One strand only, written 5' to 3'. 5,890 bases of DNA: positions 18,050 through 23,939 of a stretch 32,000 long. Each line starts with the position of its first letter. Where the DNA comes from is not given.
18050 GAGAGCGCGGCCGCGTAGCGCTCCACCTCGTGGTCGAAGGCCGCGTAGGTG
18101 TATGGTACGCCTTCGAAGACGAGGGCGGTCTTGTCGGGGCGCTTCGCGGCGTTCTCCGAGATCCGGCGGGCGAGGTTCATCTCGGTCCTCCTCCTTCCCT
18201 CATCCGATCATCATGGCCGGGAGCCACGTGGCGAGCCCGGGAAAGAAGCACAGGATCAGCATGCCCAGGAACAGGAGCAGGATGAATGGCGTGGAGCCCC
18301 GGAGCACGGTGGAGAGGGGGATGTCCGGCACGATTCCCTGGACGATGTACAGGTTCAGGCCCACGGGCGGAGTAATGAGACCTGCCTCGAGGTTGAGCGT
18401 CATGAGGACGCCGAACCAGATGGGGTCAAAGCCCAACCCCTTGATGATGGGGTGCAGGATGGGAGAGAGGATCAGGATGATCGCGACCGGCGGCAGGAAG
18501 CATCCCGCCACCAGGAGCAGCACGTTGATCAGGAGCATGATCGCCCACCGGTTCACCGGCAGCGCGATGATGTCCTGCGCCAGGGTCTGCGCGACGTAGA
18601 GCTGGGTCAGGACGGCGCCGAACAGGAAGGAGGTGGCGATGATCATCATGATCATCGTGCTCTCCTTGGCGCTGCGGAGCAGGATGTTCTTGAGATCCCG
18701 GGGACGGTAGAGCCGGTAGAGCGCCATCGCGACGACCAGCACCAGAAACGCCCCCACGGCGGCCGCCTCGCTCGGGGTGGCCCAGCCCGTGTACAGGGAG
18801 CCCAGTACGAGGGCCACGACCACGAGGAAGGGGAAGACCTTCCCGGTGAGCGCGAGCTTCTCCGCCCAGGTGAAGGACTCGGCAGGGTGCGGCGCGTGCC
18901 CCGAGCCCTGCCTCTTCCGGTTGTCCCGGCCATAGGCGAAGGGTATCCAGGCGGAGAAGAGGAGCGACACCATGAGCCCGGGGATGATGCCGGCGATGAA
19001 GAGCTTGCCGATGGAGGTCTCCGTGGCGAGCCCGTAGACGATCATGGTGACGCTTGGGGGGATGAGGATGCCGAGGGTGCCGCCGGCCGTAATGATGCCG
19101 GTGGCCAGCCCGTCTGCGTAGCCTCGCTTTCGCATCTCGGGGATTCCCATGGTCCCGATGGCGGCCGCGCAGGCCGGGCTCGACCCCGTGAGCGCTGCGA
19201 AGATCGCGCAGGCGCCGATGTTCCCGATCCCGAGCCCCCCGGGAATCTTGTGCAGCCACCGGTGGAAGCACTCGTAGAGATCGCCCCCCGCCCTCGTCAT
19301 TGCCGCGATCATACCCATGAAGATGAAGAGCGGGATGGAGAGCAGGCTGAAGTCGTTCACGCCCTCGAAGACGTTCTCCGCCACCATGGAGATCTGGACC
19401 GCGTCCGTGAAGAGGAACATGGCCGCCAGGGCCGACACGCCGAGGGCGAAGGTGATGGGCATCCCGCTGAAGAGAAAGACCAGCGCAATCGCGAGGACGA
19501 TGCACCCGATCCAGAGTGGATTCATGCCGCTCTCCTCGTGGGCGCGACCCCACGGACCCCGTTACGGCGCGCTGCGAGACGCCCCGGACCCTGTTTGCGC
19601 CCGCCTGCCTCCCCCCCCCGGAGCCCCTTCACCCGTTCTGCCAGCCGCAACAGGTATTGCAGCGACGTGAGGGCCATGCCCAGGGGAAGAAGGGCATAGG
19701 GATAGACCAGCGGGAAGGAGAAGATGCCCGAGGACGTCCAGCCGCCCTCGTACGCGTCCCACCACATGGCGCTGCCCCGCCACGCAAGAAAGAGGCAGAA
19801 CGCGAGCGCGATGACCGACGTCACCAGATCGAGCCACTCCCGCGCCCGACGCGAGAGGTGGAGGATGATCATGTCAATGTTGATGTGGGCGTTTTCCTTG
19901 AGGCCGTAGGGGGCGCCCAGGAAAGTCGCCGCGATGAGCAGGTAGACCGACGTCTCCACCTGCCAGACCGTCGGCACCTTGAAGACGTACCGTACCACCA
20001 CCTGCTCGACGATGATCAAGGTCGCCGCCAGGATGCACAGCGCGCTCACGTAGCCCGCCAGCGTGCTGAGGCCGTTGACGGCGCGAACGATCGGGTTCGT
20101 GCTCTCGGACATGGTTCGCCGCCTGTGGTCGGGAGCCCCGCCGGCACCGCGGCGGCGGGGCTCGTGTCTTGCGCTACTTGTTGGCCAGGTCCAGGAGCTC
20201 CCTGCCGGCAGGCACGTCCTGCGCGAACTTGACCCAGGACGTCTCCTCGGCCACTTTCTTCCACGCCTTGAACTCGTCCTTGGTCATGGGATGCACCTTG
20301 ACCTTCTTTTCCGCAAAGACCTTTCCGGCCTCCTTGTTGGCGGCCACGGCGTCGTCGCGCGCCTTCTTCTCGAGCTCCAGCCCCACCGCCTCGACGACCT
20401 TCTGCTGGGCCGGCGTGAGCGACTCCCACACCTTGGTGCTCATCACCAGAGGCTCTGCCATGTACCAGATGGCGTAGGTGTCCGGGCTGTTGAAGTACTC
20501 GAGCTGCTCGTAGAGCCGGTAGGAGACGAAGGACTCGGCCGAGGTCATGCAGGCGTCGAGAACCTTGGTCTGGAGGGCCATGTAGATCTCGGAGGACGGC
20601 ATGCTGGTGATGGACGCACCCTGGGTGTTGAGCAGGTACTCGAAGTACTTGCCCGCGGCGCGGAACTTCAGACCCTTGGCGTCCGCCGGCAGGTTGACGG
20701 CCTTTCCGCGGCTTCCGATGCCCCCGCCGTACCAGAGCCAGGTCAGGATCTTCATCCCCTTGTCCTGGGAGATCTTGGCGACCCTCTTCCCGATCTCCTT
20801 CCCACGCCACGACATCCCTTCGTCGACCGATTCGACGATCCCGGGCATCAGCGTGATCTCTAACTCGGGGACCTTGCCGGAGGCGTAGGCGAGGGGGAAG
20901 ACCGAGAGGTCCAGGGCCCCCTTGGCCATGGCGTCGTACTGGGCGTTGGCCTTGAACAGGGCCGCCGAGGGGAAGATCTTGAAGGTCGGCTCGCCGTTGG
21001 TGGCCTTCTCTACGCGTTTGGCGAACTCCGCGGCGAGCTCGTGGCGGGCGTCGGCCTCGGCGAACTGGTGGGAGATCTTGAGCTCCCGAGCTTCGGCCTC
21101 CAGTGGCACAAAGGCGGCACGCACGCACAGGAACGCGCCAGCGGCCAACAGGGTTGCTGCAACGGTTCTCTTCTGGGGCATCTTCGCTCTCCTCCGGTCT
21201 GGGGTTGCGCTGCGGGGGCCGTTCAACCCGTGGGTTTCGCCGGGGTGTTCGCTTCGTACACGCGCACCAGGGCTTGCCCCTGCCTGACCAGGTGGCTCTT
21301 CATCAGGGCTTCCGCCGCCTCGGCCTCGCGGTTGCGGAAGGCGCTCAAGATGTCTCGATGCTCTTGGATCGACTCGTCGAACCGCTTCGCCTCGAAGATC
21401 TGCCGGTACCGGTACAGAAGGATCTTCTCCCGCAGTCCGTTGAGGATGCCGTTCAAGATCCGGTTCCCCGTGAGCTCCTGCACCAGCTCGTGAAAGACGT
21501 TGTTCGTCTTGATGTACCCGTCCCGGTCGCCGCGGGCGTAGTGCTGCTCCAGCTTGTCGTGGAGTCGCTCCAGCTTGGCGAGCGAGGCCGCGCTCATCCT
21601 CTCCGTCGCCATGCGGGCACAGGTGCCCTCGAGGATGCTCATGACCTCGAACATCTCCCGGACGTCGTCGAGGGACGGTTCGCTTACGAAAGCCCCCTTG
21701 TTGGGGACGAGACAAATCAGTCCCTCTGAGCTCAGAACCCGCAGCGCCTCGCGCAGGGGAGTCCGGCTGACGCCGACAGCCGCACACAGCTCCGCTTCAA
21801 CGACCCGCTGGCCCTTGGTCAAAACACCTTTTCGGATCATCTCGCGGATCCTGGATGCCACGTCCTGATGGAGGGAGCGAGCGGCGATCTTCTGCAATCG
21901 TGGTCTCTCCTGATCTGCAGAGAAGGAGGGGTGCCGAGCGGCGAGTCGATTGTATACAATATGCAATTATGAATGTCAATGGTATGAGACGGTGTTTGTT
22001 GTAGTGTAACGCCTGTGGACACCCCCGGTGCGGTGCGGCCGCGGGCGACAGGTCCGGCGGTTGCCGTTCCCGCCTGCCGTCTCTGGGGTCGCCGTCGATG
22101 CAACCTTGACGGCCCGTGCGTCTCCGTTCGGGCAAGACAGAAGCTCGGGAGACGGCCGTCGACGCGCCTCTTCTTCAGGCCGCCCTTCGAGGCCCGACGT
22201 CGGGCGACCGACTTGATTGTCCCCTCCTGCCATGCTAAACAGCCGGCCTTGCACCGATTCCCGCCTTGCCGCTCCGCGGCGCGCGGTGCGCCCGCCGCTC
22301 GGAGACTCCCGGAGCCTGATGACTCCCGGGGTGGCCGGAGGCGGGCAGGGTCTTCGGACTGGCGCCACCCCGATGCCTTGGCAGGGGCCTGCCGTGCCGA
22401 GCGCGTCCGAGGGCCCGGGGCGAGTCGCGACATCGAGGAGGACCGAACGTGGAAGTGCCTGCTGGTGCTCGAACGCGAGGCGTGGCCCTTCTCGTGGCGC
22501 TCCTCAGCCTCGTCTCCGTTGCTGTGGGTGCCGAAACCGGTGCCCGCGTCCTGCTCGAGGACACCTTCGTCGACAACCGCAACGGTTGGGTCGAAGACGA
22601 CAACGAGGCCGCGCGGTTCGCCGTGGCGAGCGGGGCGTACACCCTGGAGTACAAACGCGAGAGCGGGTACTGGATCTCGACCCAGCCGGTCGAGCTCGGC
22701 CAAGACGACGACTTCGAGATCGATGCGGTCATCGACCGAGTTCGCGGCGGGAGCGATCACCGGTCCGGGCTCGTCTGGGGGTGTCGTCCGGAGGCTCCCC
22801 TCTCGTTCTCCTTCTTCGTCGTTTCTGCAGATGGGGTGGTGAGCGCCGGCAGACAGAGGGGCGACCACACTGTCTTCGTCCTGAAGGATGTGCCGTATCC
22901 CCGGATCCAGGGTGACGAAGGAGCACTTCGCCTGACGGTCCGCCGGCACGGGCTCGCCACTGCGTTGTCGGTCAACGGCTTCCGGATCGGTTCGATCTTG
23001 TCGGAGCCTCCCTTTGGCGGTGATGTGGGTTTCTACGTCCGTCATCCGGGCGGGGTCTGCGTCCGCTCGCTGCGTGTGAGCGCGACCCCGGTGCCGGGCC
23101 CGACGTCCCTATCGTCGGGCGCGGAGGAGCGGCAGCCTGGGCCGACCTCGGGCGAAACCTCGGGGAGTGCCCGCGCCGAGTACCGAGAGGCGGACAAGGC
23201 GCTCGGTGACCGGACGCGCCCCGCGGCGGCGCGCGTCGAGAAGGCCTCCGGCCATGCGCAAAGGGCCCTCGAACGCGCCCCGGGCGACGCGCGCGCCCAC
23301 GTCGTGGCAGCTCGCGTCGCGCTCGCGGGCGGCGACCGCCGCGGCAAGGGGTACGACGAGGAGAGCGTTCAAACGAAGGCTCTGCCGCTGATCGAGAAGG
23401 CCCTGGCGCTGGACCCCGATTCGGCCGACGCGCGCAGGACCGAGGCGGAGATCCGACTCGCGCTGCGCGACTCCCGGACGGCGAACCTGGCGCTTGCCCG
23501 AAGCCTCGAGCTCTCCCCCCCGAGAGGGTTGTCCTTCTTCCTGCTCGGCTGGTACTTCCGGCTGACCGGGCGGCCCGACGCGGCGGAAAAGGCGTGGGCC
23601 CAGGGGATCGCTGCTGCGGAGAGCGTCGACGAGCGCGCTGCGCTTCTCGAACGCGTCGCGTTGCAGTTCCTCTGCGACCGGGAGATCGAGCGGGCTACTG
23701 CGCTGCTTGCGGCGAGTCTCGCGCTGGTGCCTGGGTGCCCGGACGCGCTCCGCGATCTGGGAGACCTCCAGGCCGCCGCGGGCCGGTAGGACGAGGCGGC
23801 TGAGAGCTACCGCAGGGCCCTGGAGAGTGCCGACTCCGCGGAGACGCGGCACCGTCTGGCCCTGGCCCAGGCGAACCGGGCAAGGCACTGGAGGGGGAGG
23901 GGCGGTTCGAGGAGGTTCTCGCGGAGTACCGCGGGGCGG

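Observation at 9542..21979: Phenylphosphate-carboxylase-type quartet (ppcBCAD order) plus UbiD/UbiX, wired to a GntR-TRAP-CoA ligase-BASS operon with no phenylphosphate synthase in view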

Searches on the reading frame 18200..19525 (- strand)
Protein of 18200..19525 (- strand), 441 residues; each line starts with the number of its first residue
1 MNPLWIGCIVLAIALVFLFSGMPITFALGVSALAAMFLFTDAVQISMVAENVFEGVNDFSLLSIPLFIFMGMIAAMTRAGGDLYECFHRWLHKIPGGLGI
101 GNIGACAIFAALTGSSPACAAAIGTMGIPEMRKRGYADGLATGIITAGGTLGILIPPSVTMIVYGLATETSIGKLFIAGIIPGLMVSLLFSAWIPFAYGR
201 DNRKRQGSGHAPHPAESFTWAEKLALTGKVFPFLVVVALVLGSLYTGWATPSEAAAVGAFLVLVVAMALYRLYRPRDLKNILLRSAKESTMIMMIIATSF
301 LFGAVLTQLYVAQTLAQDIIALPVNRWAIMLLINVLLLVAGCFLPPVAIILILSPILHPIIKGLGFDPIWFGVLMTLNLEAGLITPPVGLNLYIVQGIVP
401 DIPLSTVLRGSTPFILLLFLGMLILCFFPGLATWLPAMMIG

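Call 7: search_protein_families(library=pfam, proteins=[window:18200-19525:-], max_evalue=0.001)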
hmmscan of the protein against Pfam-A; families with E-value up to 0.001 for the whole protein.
window:18200-19525:- (441 aa): 1 family
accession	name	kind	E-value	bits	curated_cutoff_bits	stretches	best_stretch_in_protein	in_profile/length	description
PF06808.19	DctM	-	1.2e-97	327.8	23.8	1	12-431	2-413/413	Tripartite ATP-independent periplasmic transporter, DctM component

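Call 30: search_protein_families(library=ncbifam, proteins=[window:18200-19525:-], max_evalue=0.001)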
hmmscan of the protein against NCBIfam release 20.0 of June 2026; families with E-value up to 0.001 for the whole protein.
window:18200-19525:- (441 aa): 3 families
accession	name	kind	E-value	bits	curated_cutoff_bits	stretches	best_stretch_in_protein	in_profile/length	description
TIGR00786.1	dctM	subfamily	9.3e-112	373.7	268.45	1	21-436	1-405/405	TRAP transporter large permease subunit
NF011634.1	PRK15060.1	equivalog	2e-53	182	800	1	8-432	9-417/425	2,3-diketo-L-gulonate TRAP transporter large permease YiaN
TIGR02123.1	TRAP_fused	subfamily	1.5e-14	53.7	320.65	1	12-408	119-512/615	TRAP transporter fused permease subunit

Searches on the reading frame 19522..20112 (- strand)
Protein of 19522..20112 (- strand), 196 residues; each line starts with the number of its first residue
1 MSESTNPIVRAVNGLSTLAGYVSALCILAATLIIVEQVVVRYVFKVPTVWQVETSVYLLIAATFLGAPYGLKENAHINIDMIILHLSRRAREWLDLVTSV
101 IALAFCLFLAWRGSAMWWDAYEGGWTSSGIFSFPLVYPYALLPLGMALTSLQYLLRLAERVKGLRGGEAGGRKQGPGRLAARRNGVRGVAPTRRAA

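Call 7: search_protein_families(library=pfam, proteins=[window:19522-20112:-], max_evalue=0.001)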
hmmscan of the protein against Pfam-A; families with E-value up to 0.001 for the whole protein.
window:19522-20112:- (196 aa): 1 family
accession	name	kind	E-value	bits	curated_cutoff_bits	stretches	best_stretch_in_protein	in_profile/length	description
PF04290.18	DctQ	-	1.7e-33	115.7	28.3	1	31-162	2-131/132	Tripartite ATP-independent periplasmic transporters, DctQ component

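Call 30: search_protein_families(library=ncbifam, proteins=[window:19522-20112:-], max_evalue=0.001)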
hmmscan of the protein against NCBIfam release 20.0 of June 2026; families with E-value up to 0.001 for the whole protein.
window:19522-20112:- (196 aa): 1 family
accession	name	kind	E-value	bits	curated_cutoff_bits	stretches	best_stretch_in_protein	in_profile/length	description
NF007374.1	PRK09877.1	equivalog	7.9e-11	42.6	260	1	25-159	11-145/157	2,3-diketo-L-gulonate TRAP transporter small permease YiaM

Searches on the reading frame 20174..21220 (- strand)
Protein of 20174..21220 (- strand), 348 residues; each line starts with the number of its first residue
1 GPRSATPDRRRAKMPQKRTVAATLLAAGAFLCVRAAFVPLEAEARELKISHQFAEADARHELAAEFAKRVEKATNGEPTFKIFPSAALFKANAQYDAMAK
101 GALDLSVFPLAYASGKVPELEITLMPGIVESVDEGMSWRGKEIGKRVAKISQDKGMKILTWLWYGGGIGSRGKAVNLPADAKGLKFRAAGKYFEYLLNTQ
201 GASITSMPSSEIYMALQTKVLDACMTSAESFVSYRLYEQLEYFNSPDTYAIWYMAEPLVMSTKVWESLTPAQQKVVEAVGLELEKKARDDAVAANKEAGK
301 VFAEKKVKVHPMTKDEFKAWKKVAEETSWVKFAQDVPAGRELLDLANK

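Call 7: search_protein_families(library=pfam, proteins=[window:20174-21220:-], max_evalue=0.001)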
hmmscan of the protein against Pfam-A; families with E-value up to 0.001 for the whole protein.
window:20174-21220:- (348 aa): 1 family
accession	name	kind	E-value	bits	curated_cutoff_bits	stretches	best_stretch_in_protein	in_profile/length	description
PF03480.18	DctP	-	2.6e-47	162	23.4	1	49-326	1-277/286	Bacterial extracellular solute-binding protein, family 7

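Call 29: search_solved_structures(query=window:20174-21181:-, max_evalue=1e-10)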
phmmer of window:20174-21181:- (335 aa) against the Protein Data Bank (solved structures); distinct sequences matched with E-value up to 1e-10: 62 (the best 60 are shown).
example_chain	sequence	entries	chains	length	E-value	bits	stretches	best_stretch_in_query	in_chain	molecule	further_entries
4mco_A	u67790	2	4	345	5.2e-73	249.1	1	23-333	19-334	TRAP dicarboxylate transporter-DctP subunit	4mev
4xfe_A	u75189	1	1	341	9.2e-23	84.1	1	50-284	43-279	TRAP dicarboxylate transporter subunit DctP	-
4nn3_A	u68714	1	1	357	1.5e-21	80.1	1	16-332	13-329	TRAP dicarboxylate transporter, DctP subunit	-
9dsy_A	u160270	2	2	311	1.2e-20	77.2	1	33-325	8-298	C4-dicarboxylate-binding periplasmic protein DctP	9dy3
4ovs_A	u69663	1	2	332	1.5e-19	73.5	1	33-316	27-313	TRAP dicarboxylate transporter, DctP subunit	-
4pf8_A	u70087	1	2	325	2.6e-19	72.7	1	50-281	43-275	TRAP-T family transporter, DctP (Periplasmic binding) subunit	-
4o94_A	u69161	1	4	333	3.3e-19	72.4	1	34-333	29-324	TRAP dicarboxylate transporter DctP subunit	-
4mx6_A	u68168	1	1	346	4.7e-19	71.9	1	6-330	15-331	TRAP-type C4-dicarboxylate:H+ symport system substrate-binding component DctP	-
4o7m_A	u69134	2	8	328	1.1e-18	70.7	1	32-333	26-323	TRAP dicarboxylate transporter, DctP subunit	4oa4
4n6k_A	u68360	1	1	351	9e-18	67.7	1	10-264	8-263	TRAP dicarboxylate transporter-DctP subunit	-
4p1l_A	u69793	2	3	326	1.1e-17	67.4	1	51-297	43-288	TRAP dicarboxylate transporter, DctP subunit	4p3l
4mnp_A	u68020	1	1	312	1.1e-17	67.3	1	44-264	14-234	N-acetylneuraminate-binding protein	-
4n15_A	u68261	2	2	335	2e-17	66.6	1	26-309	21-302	TRAP dicarboxylate transporter, DctP subunit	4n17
4ln5_A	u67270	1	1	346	2.2e-17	66.4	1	26-309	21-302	TRAP dicarboxylate transporter, DctP subunit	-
4n8y_A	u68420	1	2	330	2.4e-17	66.2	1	16-264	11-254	Putative TRAP-type C4-dicarboxylate transport system, binding periplasmic protein (DctP su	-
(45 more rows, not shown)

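Call 30: search_protein_families(library=ncbifam, proteins=[window:20174-21181:-], max_evalue=0.001)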
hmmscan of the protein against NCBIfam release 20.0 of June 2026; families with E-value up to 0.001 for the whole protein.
window:20174-21181:- (335 aa): 2 families
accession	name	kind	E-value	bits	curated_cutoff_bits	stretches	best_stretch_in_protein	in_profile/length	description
NF037995.1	TRAP_S1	subfamily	2.8e-36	125.2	50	1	35-307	1-271/271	TRAP transporter substrate-binding protein DctP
TIGR00787.1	dctP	subfamily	1.9e-31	109.5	175.05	1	37-284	2-248/257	DctP family TRAP transporter solute-binding subunit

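Call 34: search_solved_structures(query=window:20174-21181:-, max_evalue=1e-50, show_alignments=1)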
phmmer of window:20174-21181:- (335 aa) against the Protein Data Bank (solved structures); distinct sequences matched with E-value up to 1e-50: 1.
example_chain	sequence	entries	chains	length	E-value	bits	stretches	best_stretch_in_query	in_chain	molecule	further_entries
4mco_A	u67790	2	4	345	5.2e-73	249.1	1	23-333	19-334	TRAP dicarboxylate transporter-DctP subunit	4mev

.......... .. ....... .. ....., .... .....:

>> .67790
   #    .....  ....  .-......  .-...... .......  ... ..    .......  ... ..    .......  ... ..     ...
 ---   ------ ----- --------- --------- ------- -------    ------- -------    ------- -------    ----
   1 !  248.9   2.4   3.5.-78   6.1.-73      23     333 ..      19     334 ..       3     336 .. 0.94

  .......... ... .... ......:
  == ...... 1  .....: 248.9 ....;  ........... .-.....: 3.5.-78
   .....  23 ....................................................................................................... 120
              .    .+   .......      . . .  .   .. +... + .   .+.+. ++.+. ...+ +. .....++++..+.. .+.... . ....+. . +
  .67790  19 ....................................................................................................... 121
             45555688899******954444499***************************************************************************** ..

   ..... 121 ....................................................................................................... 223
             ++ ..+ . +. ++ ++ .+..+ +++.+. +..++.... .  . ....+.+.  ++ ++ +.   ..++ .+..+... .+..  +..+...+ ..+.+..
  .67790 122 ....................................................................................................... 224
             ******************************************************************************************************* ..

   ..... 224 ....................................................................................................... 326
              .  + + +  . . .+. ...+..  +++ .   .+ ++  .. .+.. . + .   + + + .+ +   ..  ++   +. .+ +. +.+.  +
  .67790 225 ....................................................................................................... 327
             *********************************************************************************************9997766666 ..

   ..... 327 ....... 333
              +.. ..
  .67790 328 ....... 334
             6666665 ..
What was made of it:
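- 18200..21181 (-): TRAP transporter DctM (18200-19525), DctQ (19522-20112) and DctP (20174-21181). DctP's best solved relative is 4MCO at E 5e-73; the next is 9e-23 (calls 29, 34).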

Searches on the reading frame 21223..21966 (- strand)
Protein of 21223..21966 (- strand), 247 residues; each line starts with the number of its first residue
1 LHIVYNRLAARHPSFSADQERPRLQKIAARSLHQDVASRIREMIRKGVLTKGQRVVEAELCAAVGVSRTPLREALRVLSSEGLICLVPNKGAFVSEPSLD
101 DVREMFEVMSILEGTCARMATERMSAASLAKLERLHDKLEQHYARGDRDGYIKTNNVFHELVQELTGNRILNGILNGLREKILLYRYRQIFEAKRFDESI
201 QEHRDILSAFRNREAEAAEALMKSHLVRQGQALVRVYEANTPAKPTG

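Call 7: search_protein_families(library=pfam, proteins=[window:21223-21966:-], max_evalue=0.001)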
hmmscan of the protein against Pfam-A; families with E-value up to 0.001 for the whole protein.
window:21223-21966:- (247 aa): 3 families
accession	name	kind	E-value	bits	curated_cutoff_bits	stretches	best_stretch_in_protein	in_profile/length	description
PF07729.17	FCD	-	5.6e-30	104.8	24.3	1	104-226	1-123/125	FCD domain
PF00392.27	GntR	-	1.1e-17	63.8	27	1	33-94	2-64/64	Bacterial regulatory proteins, gntR family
PF13412.12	HTH_24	-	0.00046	20.1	21.9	0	58-84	21-47/48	Winged helix-turn-helix DNA-binding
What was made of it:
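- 21223..21897 (-): GntR/FCD regulator of the TRAP-ligase module. PF00392 and PF07729 match (call 7).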

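Call 30: search_protein_families(library=ncbifam, proteins=[window:21223-21897:-], max_evalue=0.001)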
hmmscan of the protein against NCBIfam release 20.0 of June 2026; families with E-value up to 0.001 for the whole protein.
window:21223-21897:- (224 aa): 22 families
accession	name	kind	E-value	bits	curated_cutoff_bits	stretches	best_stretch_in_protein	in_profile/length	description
TIGR03338.1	phnR_burk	equivalog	4.7e-38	130.9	271.5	1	4-205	7-208/212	phosphonate utilization associated transcriptional regulator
NF003011.0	PRK03837.1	subfamily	4.5e-24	85.4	260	2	80-207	105-230/241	transcriptional regulator NanR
NF008504.0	PRK11414.1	equivalog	4.9e-18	65.7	225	1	2-201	5-206/221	GntR family transcriptional regulator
NF007741.0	PRK10421.1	equivalog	6.7e-17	61.7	311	2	5-72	4-72/262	transcriptional regulator LldR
NF007442.0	PRK09990.1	equivalog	3.5e-13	49.6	301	1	5-201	7-226/256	transcriptional regulator GlcC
NF008576.0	PRK11534.1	equivalog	5.6e-12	45.8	218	1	16-205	15-212/225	DNA-binding transcriptional regulator CsiR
NF007001.0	PRK09464.1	equivalog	2.1e-10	40.6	330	1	2-208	4-230/254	pyruvate dehydrogenase complex transcriptional repressor PdhR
NF011575.0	PRK14999.1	equivalog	3.1e-10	39.8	424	1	8-119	12-119/241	histidine utilization repressor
TIGR02018.2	his_ut_repres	equivalog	9.1e-10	38.3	220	1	10-101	1-91/226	histidine utilization transcriptional repressor HutC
NF008491.0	PRK11402.1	subfamily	2.1e-08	33.9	269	1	5-77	8-81/243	GntR family transcriptional regulator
NF007588.0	PRK10225.1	equivalog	3.4e-08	33.1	442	1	4-211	5-232/257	Uxu operon transcriptional regulator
NF007292.0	PRK09764.1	equivalog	8.2e-08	31.7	281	1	5-118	2-113/240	GntR family transcriptional regulator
NF008571.0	PRK11523.1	equivalog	1.7e-07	31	396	1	1-211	1-226/258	transcriptional regulator ExuR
TIGR02325.1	C_P_lyase_phnF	equivalog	8.9e-06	25.4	156.8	1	8-77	8-78/238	phosphonate metabolism transcriptional regulator PhnF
TIGR03337.1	phnR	equivalog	1e-05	25.3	296.75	1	13-76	6-70/231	phosphonate utilization transcriptional regulator PhnR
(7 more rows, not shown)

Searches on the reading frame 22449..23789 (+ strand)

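Call 7: search_protein_families(library=pfam, proteins=[window:22449-23789:+], max_evalue=0.001)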
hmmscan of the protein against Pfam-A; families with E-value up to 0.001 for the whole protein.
window:22449-23789:+ (446 aa): 4 families
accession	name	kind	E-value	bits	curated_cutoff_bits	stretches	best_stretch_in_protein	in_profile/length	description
PF13431.12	TPR_17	-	1e-06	29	24.4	0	314-345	1-32/34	Tetratricopeptide repeat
PF13432.12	TPR_16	-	5e-06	27.3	32.7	0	332-389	3-59/65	Tetratricopeptide repeat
PF14559.12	TPR_19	-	5.1e-05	24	25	0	310-347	9-46/68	Tetratricopeptide repeat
PF13428.12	TPR_14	-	0.00045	21.1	23.5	0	260-289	14-43/44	Tetratricopeptide repeat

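Call 30: search_protein_families(library=ncbifam, proteins=[window:22449-23789:+], max_evalue=0.001)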
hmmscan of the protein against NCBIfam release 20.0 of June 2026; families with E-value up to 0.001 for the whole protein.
window:22449-23789:+ (446 aa): 2 families
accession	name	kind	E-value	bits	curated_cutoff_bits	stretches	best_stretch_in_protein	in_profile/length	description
TIGR02521.1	type_IV_pilW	equivalog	1.1e-07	31.7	154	1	301-445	40-183/234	type IV pilus biogenesis/stability protein PilW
TIGR02917.1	PEP_TPR_lipo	equivalog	3.9e-05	21.7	312.2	1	254-433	90-263/899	XrtA/PEP-CTERM system TPR-repeat protein PrsT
